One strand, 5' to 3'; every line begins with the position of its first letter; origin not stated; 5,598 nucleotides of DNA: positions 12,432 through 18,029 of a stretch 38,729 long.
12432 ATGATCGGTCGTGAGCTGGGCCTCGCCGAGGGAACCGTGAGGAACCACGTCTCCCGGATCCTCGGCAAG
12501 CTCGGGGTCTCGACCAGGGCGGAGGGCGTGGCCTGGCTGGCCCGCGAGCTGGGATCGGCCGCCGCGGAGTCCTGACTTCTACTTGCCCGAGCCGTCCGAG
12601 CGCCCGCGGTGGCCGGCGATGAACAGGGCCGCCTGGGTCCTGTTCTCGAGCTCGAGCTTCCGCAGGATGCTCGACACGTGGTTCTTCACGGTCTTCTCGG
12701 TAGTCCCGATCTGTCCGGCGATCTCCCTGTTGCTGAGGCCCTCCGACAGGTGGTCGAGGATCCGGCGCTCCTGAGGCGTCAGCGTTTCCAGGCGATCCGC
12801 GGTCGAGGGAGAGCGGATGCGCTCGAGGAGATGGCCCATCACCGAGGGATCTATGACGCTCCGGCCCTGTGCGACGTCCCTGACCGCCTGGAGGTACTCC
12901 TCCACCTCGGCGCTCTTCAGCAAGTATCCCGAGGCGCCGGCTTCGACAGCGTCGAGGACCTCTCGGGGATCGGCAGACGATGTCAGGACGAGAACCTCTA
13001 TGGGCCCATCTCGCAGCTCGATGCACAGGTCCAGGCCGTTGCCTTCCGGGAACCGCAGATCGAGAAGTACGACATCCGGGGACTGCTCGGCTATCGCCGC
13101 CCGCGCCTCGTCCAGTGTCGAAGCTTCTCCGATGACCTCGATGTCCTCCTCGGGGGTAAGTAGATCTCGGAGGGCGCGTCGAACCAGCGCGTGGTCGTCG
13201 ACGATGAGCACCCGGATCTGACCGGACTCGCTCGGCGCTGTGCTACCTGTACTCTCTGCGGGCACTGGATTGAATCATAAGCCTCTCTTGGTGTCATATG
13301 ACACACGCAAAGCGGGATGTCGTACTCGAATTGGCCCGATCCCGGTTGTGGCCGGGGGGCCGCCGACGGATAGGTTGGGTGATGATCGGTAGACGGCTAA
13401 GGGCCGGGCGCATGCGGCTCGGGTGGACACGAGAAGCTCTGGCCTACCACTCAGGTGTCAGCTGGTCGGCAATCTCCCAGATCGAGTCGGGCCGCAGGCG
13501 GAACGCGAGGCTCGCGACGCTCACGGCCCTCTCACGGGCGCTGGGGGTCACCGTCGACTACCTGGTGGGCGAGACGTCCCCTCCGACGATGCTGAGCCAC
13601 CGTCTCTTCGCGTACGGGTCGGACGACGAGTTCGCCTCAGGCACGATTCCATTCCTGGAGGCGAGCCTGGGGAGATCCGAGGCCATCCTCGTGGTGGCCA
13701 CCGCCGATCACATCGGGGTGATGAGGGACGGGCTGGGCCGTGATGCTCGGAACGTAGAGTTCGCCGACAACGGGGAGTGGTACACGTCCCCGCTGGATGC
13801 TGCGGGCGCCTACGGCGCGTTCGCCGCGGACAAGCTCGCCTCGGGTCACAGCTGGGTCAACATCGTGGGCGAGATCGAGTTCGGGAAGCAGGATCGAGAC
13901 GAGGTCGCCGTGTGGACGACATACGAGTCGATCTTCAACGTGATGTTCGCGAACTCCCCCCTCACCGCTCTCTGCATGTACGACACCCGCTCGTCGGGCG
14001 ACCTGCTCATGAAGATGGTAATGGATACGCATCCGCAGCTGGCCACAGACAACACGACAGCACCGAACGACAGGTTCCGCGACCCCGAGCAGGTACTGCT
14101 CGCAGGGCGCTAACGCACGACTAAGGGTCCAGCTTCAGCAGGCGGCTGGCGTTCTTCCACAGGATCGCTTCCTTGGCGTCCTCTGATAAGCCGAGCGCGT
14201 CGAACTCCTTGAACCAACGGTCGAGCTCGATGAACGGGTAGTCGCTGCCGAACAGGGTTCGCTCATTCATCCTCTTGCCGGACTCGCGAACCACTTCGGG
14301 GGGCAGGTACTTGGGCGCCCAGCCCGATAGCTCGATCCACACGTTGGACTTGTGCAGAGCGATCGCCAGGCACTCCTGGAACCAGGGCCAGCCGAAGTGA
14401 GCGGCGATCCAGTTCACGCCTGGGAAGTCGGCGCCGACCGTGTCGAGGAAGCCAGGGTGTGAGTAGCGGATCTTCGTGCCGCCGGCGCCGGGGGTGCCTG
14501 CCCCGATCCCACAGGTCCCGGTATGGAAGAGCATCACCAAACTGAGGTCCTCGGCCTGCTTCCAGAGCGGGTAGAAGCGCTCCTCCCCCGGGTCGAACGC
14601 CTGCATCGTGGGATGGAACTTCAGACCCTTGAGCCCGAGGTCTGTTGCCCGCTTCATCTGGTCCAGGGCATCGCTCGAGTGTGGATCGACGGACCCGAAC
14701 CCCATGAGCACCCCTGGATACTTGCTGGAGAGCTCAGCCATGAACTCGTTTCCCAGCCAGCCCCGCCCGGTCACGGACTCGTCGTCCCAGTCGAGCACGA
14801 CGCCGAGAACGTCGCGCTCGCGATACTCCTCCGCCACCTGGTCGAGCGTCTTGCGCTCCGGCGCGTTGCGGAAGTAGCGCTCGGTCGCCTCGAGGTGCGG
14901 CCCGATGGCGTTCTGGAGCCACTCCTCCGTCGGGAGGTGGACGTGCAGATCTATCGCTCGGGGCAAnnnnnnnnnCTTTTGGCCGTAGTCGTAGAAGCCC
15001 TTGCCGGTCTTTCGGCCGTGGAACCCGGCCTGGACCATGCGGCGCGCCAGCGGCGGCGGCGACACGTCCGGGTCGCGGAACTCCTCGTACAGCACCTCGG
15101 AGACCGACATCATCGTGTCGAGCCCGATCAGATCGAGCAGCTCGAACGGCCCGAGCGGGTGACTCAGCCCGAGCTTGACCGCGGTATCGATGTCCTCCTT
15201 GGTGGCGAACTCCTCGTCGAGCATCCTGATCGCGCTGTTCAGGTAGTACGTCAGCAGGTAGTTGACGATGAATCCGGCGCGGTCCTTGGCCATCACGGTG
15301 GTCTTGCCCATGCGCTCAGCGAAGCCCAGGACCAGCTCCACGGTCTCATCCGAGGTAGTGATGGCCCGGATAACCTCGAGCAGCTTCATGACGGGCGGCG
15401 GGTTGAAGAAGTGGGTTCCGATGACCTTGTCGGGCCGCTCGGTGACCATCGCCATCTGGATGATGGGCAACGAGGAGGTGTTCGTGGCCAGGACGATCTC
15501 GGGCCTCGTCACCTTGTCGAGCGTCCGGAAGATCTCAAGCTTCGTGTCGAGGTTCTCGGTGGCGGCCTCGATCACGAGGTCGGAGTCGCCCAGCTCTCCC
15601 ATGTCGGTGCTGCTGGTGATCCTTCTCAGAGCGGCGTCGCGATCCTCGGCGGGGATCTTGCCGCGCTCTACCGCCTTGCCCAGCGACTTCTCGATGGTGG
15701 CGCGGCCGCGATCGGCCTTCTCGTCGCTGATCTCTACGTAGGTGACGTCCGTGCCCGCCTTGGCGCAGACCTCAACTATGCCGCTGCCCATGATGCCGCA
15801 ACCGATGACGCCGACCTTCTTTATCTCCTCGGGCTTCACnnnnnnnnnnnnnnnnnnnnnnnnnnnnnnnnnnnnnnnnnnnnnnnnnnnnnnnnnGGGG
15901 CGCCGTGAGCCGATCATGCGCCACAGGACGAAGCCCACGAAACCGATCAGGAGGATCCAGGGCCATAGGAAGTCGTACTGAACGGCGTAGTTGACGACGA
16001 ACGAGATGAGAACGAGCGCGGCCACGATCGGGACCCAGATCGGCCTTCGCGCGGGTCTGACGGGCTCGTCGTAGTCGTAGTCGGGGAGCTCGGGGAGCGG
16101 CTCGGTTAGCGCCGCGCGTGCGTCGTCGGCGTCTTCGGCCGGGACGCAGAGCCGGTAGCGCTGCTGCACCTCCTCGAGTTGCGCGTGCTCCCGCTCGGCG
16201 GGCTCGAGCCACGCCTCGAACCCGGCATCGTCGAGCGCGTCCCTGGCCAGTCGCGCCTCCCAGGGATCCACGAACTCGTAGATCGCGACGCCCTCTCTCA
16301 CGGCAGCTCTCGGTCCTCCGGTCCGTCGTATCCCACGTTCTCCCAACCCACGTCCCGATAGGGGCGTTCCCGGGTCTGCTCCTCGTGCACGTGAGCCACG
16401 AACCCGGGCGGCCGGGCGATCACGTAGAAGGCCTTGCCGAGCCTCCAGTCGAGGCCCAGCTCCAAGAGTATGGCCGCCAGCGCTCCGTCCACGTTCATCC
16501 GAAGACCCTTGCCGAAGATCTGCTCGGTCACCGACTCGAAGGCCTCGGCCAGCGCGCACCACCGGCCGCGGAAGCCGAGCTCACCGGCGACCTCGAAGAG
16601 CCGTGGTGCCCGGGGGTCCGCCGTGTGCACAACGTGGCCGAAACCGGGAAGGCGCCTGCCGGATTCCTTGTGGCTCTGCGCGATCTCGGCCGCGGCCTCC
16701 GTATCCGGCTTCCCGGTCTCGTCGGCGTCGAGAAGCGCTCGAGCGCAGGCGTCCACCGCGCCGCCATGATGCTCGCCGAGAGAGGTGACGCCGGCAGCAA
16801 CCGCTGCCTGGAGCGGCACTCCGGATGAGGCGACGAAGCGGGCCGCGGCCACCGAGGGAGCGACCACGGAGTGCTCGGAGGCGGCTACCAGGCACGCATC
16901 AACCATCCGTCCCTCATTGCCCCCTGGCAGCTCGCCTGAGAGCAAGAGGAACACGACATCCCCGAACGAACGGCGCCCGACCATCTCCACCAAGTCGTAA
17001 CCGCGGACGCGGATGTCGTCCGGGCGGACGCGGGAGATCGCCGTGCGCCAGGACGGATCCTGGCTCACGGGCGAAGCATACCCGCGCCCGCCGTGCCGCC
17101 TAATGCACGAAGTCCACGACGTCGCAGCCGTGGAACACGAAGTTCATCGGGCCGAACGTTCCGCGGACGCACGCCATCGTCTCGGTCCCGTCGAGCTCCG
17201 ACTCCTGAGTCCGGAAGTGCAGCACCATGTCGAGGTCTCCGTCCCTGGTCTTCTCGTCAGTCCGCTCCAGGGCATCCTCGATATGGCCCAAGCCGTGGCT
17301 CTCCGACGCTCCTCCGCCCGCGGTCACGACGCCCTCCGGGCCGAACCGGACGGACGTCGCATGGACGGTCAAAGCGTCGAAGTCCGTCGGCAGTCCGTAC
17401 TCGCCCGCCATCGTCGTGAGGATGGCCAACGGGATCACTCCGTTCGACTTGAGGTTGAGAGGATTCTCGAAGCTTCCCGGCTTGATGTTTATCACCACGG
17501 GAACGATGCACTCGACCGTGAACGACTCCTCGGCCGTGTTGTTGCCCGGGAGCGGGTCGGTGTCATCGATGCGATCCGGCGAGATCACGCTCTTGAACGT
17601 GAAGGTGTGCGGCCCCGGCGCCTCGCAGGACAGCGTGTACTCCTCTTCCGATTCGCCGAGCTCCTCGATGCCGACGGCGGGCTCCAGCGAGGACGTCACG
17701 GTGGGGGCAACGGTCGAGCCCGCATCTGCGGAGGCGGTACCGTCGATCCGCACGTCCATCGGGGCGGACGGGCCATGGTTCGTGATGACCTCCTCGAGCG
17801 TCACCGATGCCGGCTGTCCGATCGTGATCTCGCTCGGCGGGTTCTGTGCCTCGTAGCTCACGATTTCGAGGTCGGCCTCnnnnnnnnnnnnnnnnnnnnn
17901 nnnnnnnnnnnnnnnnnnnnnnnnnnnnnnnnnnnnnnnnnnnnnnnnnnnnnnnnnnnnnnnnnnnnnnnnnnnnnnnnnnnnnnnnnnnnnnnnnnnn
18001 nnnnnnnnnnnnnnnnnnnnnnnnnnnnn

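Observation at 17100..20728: Two adjacent giant exoproteins with unrelated heads share a conserved ~375-aa C-terminal module and the same 5' leader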

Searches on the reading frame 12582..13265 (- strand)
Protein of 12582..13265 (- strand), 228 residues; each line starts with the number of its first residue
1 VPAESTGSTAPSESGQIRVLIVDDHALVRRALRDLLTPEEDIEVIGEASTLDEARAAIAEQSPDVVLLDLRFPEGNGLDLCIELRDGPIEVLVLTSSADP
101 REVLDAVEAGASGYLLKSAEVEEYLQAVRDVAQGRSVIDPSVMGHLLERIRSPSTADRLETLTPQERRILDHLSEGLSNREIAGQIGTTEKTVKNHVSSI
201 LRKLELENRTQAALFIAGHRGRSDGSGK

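Call 60: search_protein_families(library=pfam, proteins=[window:12582-13265:-], max_evalue=0.001)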
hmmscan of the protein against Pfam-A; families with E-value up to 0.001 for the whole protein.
window:12582-13265:- (228 aa): 6 families
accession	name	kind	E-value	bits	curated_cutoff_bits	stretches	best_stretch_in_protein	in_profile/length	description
PF00072.30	Response_reg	-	2.6e-24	86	30.2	1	19-129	1-111/111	Response regulator receiver domain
PF00196.25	GerE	-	2.2e-17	62.9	23.5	1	161-215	2-56/57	Bacterial regulatory proteins, luxR family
PF08281.18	Sigma70_r4_2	-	2.4e-08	34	25.7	1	158-204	7-54/54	Sigma-70, region 4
PF14493.12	HTH_40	-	0.00027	21.6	27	0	170-203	6-39/89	Helix-turn-helix domain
PF04545.22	Sigma70_r4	-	0.00034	20.5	24.1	0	159-204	2-48/50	Sigma-70, region 4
PF13412.12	HTH_24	-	0.00069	19.6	21.9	0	164-198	3-39/48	Winged helix-turn-helix DNA-binding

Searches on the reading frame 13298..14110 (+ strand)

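Call 60: search_protein_families(library=pfam, proteins=[window:13298-14110:+], max_evalue=0.001)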
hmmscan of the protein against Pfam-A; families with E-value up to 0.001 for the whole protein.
window:13298-14110:+ (271 aa): 4 families
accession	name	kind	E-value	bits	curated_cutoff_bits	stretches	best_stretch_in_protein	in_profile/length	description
PF14417.12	MEDS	-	1.1e-19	71.3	29.8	1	101-246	2-161/161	MEDS: MEthanogen/methylotroph, DcmR Sensory domain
PF13560.12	HTH_31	-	3.5e-11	43.7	27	1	31-87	3-59/64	Helix-turn-helix domain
PF01381.28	HTH_3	-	3.6e-11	43.4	23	1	34-89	1-55/55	Helix-turn-helix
PF12844.13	HTH_19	-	2.2e-05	24.7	30.2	1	31-89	1-58/64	Helix-turn-helix domain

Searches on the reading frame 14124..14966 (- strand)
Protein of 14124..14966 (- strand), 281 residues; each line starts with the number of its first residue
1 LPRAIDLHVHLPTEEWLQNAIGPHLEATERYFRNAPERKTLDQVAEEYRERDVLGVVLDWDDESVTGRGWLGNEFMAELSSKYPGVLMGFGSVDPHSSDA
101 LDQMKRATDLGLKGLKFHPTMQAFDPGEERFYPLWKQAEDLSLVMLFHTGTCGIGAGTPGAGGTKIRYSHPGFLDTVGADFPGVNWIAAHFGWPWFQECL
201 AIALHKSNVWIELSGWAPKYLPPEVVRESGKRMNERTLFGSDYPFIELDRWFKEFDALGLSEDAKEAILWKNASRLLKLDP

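Call 60: search_protein_families(library=pfam, proteins=[window:14124-14966:-], max_evalue=0.001)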
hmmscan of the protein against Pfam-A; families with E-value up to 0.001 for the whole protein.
window:14124-14966:- (281 aa): 1 family
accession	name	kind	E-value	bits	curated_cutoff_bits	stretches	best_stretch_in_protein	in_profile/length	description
PF04909.20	Amidohydro_2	-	2.3e-44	152.7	26.4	1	5-279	1-289/289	Amidohydrolase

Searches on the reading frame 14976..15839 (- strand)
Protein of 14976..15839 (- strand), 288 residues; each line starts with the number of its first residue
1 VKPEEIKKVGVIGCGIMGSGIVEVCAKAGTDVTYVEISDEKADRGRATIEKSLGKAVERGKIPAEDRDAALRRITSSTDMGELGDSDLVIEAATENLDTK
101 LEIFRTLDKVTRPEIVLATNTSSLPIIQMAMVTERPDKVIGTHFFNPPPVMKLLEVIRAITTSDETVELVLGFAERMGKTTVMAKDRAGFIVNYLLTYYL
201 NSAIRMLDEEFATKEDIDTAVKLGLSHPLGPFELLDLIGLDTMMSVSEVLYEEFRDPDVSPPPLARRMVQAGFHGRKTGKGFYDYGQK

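Call 60: search_protein_families(library=pfam, proteins=[window:14976-15839:-], max_evalue=0.001)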
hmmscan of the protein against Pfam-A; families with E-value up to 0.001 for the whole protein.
window:14976-15839:- (288 aa): 4 families
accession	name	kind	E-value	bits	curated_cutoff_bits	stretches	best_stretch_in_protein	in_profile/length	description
PF02737.24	3HCDH_N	-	8e-63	212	22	1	8-186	1-179/180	3-hydroxyacyl-CoA dehydrogenase, NAD binding domain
PF00725.27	3HCDH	-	3.3e-33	114.5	22.1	1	189-285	1-97/97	3-hydroxyacyl-CoA dehydrogenase, C-terminal domain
PF03435.24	Sacchrp_dh_NADP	-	5.5e-05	23.9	25.1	1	9-95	1-78/129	Saccharopine dehydrogenase NADP binding domain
PF03446.21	NAD_binding_2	-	5.6e-05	23.6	21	1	8-45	1-38/161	NAD binding domain of 6-phosphogluconate dehydrogenase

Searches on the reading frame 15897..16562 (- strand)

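Call 60: search_protein_families(library=pfam, proteins=[window:15897-16562:-], max_evalue=0.001)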
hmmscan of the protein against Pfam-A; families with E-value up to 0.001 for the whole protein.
window:15897-16562:- (222 aa): 1 family
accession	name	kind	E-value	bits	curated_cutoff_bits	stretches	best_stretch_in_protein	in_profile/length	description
PF09413.15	DUF2007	-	7.7e-06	26.4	25.7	1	93-154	3-64/66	Putative prokaryotic signal transducing protein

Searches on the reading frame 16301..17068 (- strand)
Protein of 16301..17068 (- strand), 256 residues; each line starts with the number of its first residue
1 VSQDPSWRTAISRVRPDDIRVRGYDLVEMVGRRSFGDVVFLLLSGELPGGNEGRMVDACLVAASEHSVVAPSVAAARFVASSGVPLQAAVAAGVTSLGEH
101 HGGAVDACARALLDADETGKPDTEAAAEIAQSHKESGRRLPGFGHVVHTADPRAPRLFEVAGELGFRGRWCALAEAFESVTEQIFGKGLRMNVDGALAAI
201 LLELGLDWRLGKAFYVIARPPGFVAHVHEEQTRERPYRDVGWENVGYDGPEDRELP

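Call 60: search_protein_families(library=pfam, proteins=[window:16301-17068:-], max_evalue=0.001)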
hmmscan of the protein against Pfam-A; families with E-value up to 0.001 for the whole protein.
window:16301-17068:- (256 aa): 1 family
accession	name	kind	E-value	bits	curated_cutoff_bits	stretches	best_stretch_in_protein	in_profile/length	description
PF00285.26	Citrate_synt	-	1.7e-39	136.3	27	2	53-238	167-355/357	Citrate synthase, C-terminal domain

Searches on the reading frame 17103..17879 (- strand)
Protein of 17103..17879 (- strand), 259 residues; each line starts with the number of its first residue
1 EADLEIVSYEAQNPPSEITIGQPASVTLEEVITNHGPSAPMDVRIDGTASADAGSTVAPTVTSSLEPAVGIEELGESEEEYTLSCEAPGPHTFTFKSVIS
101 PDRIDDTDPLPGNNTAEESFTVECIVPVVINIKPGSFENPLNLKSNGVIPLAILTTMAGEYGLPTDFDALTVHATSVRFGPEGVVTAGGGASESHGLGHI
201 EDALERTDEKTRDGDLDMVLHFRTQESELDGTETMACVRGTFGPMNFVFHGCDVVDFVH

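Call 61: predict_structure(alignment_id=A4)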
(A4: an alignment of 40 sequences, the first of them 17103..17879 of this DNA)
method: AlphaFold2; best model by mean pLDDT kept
length: 259 residues; sequences in the alignment: 40
mean_pLDDT: 95.0   pTM: 0.88
mean pLDDT of the five models: 95.0, 94.8, 94.5, 94.2, 93.8
residues with pLDDT >= 90: 232; 70-90: 22; 50-70: 5; < 50: 0
segments of 3 or more residues with pLDDT < 50: none
pLDDT, mean of each block of 10 residues (from residue 1): 97 98 98 96 98 98 97 97 98 98 96 98 98 71 92 96 96 98 97 95 82 92 96 96 98 92
secondary structure, 60 per line:
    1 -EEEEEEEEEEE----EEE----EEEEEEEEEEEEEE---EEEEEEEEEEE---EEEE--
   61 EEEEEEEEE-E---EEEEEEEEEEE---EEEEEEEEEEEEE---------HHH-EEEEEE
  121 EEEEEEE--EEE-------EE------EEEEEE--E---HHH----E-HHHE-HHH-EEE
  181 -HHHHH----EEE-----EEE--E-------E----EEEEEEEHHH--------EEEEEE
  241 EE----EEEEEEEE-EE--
elements in order: E2-12 E17-19 E24-37 E41-51 E55-58 E61-69 E75-85 E89-101 E115-127 E130-132 E148-153 E178-180 H182-186 E191-193 E199-201 E217-223 E235-242 E247-254
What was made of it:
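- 17511..17879 (-): Gene A tail domain 2: Ig-like middle domain (aa 546-668), no catalogued family. AF2 middle+CTD model has pLDDT 95 and pTM 0.88 (call 61).
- Rigid unit: AF2 pLDDT 95, pTM 0.88 (call 61).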

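Call 64: fold_search(model_id=the predicted structure, library=pdb)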
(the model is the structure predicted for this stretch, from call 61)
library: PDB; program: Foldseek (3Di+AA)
matches with E <= 10: 1911; with E <= 0.001: 208
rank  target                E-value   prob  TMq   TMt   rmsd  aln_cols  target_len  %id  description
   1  7sqc_O0               2.6e-06  1.00  0.32  0.09  12.6       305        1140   12  Ciliary C1 central pair apparatus isolated from Chlamydomonas reinhardtii (released 2022-04-13)
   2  7sqc_T0               3.5e-06  0.99  0.23  0.14  13.6       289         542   11  Ciliary C1 central pair apparatus isolated from Chlamydomonas reinhardtii (released 2022-04-13)
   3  7sqc_O1               7.0e-06  1.00  0.33  0.15  12.2       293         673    9  Ciliary C1 central pair apparatus isolated from Chlamydomonas reinhardtii (released 2022-04-13)
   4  9ijj_h                7.4e-06  1.00  0.27  0.07  13.8       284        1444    8  In situ structure of the central apparatus in mouse sperm axoneme. (released 2025-06-04)
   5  7p4l_C                7.8e-06  1.00  0.31  0.19   7.8       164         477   12  Crystal structure of the trimeric ectodomain of archaeal Fusexin1 (Fsx1) (released 2022-07-13)
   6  4uj7                  7.8e-06  1.00  0.24  0.29  16.2       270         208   14  Structure of the S-layer protein SbsC, domains 5-6 (released 2016-04-27)
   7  8zjf_A                1.0e-05  1.00  0.30  0.11  14.1       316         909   10  Cryo-EM structure of human integrin alpha-E beta-7 (released 2024-06-05)
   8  7sqc_T2               1.0e-05  0.97  0.23  0.14  14.0       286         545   10  Ciliary C1 central pair apparatus isolated from Chlamydomonas reinhardtii (released 2022-04-13)
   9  7p4l_B                1.2e-05  1.00  0.31  0.18   7.8       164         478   12  Crystal structure of the trimeric ectodomain of archaeal Fusexin1 (Fsx1) (released 2022-07-13)
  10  3qc5                  1.3e-05  0.97  0.24  0.19  16.0       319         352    9  GspB (released 2011-08-10)
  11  4neh_A                1.5e-05  0.99  0.28  0.09  17.2       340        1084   11  An internal ligand-bound, metastable state of a leukocyte integrin, aXb2 (released 2014-01-15)
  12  7sqc_T1               1.5e-05  0.99  0.25  0.14  13.3       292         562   10  Ciliary C1 central pair apparatus isolated from Chlamydomonas reinhardtii (released 2022-04-13)
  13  4nen_A                1.6e-05  0.99  0.28  0.09  17.0       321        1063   12  An internal ligand-bound, metastable state of a leukocyte integrin, aXb2 (released 2014-01-15)
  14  1nug_B                1.9e-05  1.00  0.29  0.14  10.4       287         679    8  Role of Calcium Ions in the Activation and Activity of the Transglutaminase 3 Enzyme (2 calciums, 1 Mg, inactive form) (released 2003-04-22)
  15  9ijj_P                1.9e-05  1.00  0.33  0.17  12.7       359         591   10  In situ structure of the central apparatus in mouse sperm axoneme. (released 2025-06-04)
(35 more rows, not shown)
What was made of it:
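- On CARDB (PF07705), for the middle domain: The fold is a generic Ig-like sandwich (call 64).
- Checked: Its AF2 model is a generic Ig-like sandwich (calls 61, 64).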
